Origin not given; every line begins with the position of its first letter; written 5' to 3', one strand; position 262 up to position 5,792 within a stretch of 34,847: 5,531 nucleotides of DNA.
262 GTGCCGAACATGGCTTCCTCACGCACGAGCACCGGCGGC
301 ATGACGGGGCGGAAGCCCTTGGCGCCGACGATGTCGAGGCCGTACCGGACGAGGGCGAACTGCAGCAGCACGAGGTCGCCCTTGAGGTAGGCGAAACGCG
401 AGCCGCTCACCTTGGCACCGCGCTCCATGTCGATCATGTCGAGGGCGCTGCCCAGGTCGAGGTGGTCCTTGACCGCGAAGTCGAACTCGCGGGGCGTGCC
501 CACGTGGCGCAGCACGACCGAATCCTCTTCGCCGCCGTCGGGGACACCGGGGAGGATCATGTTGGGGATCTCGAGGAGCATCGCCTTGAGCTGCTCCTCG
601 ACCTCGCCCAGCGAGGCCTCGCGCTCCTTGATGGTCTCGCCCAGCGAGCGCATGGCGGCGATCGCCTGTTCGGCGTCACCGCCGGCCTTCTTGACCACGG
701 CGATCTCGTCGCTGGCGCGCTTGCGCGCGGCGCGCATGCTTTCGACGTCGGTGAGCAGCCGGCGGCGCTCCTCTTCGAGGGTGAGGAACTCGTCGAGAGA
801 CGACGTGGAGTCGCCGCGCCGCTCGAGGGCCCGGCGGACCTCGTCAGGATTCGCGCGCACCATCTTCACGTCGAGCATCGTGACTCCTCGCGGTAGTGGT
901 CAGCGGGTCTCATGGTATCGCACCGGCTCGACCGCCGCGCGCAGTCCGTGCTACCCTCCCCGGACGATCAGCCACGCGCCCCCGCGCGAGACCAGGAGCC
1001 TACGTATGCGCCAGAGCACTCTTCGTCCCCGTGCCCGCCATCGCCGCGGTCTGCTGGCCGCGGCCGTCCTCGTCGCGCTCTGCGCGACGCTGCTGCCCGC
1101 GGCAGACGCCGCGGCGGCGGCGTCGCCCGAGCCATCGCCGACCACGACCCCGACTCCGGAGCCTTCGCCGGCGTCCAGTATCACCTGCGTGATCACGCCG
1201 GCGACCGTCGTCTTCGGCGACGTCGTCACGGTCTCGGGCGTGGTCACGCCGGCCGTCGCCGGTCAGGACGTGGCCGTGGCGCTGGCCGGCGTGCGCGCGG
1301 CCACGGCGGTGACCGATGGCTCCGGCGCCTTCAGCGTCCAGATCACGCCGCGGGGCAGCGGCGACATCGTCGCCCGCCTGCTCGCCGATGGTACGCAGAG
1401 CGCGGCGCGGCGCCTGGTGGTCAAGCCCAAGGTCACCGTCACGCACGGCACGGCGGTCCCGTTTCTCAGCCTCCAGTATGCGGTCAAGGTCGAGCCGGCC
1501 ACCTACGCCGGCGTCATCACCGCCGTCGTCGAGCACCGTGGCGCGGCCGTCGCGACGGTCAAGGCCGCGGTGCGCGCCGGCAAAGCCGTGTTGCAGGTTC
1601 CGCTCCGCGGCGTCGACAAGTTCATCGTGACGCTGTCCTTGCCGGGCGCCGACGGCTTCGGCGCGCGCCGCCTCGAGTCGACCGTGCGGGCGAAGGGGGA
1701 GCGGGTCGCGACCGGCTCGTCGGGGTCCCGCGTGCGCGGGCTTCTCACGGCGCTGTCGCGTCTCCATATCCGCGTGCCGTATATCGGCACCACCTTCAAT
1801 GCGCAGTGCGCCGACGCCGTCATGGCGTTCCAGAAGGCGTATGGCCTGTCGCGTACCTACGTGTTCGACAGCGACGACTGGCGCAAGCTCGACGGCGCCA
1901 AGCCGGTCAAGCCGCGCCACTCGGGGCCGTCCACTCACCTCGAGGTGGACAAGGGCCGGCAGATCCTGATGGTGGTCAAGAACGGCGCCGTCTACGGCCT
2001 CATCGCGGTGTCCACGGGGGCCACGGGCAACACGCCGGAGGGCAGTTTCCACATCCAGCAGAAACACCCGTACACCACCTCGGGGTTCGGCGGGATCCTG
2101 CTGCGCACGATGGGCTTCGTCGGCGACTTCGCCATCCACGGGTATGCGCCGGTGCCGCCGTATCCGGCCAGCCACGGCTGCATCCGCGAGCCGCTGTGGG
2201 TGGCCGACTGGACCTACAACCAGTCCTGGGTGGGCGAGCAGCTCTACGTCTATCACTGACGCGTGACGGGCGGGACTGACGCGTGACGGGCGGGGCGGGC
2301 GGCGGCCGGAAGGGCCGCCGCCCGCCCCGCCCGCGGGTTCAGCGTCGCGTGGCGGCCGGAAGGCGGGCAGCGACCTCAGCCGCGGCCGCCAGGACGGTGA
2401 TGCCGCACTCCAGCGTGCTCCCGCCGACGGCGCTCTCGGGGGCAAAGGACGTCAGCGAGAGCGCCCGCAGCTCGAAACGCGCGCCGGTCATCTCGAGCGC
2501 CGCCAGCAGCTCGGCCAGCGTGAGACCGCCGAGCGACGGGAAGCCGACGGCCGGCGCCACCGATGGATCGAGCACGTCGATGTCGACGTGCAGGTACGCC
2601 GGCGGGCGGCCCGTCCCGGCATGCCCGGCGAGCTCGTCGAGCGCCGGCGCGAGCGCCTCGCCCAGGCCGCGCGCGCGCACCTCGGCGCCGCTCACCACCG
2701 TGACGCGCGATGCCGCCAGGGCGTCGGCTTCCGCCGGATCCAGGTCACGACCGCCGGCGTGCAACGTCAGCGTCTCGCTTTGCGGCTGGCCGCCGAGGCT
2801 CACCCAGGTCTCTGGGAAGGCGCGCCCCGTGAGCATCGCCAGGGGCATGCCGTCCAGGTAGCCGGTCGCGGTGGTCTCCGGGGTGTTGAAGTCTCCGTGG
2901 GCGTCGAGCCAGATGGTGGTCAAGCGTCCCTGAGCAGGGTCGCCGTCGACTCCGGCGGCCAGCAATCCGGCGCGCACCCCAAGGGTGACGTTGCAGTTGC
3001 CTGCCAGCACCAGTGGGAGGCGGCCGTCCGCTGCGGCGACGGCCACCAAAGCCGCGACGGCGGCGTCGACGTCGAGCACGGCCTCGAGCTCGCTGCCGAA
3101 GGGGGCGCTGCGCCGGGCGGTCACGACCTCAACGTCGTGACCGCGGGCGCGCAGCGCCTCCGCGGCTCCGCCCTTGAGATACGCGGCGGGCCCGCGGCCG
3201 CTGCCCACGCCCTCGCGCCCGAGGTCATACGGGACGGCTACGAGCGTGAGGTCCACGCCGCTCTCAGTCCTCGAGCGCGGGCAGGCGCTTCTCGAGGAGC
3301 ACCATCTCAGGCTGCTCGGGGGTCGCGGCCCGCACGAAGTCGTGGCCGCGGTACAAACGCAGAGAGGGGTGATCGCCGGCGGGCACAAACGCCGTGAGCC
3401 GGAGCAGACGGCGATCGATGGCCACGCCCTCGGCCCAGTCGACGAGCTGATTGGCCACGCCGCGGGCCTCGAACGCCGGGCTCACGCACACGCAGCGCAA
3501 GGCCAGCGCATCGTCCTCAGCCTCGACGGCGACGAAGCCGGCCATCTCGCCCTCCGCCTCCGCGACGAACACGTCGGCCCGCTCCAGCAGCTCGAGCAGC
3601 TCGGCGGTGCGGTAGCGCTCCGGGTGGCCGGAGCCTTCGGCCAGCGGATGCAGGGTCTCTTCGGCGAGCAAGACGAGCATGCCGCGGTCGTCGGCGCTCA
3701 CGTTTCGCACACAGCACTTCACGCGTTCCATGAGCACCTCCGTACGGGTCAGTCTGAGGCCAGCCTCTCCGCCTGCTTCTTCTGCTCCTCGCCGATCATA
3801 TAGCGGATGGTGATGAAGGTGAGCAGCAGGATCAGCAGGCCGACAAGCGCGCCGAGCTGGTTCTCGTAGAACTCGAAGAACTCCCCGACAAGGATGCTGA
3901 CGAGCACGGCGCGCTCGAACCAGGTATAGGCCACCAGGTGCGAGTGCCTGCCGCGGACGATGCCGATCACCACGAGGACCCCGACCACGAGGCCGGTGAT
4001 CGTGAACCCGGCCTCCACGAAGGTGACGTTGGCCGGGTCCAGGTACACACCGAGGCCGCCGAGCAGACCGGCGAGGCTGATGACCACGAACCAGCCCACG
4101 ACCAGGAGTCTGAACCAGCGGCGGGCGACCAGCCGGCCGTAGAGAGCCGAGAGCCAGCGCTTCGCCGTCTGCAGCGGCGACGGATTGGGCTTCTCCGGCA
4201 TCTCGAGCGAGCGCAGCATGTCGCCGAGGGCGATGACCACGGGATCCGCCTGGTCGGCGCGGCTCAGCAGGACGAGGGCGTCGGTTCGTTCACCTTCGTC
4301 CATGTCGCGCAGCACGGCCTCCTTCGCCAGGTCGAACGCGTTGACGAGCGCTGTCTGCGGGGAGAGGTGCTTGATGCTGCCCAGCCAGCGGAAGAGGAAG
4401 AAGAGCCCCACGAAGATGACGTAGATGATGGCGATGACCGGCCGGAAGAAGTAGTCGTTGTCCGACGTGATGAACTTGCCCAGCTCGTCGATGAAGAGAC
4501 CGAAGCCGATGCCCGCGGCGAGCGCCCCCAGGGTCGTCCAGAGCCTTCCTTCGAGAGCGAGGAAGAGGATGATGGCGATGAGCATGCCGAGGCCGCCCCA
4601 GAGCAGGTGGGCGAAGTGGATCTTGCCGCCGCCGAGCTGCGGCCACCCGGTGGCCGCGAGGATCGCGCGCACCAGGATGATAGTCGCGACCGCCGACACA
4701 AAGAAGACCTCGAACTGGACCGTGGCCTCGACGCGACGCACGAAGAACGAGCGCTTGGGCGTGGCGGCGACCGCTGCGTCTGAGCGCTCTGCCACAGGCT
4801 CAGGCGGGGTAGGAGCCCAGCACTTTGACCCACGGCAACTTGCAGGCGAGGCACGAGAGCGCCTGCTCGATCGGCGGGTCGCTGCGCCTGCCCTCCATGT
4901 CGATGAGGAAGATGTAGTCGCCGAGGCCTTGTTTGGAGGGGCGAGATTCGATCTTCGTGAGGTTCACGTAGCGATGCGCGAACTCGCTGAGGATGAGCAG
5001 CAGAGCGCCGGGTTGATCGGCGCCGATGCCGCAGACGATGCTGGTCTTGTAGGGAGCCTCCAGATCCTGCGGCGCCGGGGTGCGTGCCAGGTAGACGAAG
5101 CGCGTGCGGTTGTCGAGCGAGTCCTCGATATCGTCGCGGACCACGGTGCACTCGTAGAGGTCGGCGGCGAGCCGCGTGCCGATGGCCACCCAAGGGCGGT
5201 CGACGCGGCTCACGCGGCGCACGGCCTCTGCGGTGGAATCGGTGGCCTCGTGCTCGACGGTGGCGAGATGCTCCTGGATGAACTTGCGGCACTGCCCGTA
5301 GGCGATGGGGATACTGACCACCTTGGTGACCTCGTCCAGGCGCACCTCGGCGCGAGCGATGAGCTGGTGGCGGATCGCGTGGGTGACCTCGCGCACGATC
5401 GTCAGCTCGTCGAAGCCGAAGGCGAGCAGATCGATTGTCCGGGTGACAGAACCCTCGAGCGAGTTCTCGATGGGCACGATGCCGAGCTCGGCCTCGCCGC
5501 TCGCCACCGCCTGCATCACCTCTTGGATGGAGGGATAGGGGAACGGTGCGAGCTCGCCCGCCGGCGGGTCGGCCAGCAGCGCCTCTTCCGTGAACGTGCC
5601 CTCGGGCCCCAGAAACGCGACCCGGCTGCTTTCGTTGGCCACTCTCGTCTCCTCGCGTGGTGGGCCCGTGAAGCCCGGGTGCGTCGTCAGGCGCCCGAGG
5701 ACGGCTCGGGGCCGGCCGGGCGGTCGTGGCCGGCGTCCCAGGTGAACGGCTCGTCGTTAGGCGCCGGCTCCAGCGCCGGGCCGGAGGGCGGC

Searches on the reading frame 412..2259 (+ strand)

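Call 74: search_protein_families(library=pfam, proteins=[window:412-2259:+], max_evalue=0.00001)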
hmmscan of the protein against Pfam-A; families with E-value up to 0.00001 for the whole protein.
window:412-2259:+ (615 aa): 1 family
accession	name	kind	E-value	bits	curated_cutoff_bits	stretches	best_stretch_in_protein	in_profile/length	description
PF03734.19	YkuD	-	3.5e-10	41.1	23.4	1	508-608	2-141/146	L,D-transpeptidase catalytic domain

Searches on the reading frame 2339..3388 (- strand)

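Call 74: search_protein_families(library=pfam, proteins=[window:2339-3388:-], max_evalue=0.00001)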
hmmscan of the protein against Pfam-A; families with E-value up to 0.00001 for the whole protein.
window:2339-3388:- (349 aa): 1 family
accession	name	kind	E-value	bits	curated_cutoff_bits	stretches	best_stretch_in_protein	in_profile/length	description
PF00491.26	Arginase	-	2e-35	123.1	22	1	46-335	2-276/280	Arginase family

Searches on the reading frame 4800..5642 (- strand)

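Call 74: search_protein_families(library=pfam, proteins=[window:4800-5642:-], max_evalue=0.00001)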
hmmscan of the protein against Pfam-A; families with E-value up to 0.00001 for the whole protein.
window:4800-5642:- (280 aa): 2 families
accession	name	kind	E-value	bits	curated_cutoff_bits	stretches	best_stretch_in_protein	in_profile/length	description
PF00800.23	PDT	-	1.6e-53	181.6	25.2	1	8-188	1-179/181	Prephenate dehydratase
PF01842.31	ACT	-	6.8e-07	29.4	27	1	207-262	7-61/66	ACT domain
